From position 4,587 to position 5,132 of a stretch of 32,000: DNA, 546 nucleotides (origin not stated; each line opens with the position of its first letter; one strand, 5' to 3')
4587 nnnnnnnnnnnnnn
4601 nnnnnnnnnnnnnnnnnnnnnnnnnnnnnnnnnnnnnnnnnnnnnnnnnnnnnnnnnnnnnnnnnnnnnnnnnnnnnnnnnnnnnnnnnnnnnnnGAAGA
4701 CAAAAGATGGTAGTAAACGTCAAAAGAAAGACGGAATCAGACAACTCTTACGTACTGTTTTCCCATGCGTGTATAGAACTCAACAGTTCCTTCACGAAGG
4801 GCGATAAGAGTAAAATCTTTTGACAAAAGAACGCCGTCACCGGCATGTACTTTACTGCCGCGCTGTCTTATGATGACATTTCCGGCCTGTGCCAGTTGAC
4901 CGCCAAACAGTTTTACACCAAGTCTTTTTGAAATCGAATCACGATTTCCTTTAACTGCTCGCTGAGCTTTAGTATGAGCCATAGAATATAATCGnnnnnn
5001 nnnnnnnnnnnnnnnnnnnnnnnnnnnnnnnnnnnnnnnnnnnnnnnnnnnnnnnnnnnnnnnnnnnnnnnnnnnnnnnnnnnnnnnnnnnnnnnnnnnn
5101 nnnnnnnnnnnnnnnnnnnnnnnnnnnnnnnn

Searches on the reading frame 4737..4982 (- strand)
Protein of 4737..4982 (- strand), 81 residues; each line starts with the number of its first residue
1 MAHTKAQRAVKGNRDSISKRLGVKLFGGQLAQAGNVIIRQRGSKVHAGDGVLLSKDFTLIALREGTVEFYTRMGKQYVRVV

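Call 61: find_encoding_contigs(protein=window:4737-4982:-, flank=3000, max_places=10)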
Protein window:4737-4982:- (81 aa): 2 contigs read that carry it; 1 place shown.
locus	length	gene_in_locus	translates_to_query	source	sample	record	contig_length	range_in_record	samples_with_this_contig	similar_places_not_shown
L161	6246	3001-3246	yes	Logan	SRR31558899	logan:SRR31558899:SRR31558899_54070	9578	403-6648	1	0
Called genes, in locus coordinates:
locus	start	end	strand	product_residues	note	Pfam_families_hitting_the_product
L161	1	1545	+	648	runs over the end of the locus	?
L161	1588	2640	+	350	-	PF01098:FTSW_RODA_SPOVE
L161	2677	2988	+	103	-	PF00829:Ribosomal_L21p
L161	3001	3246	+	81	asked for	PF01016:Ribosomal_L27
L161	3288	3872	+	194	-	PF17762:HTH_ParB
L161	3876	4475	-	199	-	PF10502:Peptidase_S26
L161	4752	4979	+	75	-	-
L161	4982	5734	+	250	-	PF00535:Glycos_transf_2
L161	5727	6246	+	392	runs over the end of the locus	PF04932:Wzy_C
